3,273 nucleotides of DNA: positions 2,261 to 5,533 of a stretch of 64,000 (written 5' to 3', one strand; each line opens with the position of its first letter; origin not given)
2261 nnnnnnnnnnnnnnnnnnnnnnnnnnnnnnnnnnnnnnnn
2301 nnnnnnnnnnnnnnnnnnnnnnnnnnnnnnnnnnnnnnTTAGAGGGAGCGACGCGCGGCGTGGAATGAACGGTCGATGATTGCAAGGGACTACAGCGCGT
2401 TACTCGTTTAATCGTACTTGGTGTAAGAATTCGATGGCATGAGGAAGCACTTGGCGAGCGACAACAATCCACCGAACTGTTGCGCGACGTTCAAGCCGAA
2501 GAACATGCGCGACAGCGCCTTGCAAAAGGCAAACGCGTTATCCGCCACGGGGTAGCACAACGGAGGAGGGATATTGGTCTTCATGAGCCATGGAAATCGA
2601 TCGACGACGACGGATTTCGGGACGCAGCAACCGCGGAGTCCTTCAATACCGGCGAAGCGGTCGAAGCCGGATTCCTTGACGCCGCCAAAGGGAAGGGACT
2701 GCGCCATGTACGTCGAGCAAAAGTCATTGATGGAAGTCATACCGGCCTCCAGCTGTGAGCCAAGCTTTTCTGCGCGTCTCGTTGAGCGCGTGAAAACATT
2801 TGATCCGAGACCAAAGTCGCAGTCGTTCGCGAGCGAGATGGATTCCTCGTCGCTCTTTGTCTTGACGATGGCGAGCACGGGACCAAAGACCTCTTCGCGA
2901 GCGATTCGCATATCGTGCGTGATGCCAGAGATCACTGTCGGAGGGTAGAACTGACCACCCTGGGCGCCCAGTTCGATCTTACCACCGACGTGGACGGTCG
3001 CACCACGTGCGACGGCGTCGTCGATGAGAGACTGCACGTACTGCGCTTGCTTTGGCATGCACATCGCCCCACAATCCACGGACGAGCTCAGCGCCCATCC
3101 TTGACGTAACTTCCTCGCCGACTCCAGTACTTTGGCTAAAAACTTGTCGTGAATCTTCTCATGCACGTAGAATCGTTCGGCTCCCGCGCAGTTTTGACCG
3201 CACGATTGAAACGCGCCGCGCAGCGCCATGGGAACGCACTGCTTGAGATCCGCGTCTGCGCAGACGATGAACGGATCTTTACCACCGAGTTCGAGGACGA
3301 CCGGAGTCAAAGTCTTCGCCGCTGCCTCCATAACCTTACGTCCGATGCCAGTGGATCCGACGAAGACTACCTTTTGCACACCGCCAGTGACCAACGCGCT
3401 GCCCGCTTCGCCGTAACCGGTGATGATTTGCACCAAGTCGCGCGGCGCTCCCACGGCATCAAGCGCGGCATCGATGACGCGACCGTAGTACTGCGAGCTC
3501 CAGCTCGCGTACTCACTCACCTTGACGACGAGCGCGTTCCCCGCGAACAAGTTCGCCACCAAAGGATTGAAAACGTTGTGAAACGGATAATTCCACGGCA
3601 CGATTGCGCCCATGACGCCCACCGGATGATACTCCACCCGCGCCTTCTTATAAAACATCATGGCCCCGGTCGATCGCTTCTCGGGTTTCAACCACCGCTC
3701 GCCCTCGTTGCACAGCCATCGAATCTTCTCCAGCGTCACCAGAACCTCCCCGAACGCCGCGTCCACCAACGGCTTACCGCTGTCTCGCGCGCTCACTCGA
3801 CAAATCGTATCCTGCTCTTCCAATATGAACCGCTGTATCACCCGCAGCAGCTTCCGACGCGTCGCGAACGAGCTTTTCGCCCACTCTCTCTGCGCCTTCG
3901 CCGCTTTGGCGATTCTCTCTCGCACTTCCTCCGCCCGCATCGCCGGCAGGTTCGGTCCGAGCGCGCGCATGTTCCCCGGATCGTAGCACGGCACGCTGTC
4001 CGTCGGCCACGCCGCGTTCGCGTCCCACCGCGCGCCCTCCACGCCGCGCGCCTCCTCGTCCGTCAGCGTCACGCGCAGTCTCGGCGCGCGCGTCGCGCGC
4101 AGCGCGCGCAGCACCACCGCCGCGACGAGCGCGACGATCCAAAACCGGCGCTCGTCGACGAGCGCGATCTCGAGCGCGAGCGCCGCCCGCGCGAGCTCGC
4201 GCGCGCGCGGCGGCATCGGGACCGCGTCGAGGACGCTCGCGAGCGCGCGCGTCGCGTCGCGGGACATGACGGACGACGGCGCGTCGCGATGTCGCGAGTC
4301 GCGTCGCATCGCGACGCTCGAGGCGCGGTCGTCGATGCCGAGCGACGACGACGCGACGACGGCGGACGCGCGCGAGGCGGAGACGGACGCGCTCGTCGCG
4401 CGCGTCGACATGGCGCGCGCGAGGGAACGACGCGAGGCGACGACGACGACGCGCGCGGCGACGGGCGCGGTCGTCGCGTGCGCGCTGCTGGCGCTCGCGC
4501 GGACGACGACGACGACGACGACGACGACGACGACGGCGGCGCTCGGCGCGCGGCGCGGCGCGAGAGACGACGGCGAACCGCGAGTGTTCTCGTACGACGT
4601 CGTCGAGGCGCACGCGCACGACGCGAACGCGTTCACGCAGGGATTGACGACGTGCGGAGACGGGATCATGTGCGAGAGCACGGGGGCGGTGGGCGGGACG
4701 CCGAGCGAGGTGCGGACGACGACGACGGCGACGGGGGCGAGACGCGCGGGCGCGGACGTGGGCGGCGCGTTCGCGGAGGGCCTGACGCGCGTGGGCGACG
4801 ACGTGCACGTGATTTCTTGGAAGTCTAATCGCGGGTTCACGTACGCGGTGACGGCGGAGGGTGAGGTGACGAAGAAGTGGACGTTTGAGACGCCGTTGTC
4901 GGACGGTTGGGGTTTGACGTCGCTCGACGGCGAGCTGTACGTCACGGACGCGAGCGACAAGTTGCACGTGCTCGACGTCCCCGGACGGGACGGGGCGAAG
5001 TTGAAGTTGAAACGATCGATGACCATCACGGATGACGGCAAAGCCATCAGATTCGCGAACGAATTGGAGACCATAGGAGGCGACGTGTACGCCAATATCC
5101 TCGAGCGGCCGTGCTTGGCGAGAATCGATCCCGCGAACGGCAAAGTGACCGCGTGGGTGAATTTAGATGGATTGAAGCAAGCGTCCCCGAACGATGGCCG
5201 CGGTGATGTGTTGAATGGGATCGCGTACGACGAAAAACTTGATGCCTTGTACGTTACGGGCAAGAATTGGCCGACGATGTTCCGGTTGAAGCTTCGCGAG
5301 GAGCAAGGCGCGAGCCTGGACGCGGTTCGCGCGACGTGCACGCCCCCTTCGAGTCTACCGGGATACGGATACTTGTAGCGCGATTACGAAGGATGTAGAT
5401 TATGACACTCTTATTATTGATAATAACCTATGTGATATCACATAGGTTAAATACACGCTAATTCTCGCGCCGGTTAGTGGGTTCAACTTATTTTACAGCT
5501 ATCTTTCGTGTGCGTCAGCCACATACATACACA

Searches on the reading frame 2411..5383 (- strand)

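Call 43: search_protein_families(library=pfam, proteins=[window:2411-5383:-], max_evalue=0.001)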
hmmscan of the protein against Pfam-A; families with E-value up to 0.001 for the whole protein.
window:2411-5383:- (991 aa): 1 family
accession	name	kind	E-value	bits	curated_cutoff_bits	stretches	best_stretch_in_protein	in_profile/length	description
PF00171.27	Aldedh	-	4.7e-126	421.5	23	1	464-925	9-461/461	Aldehyde dehydrogenase family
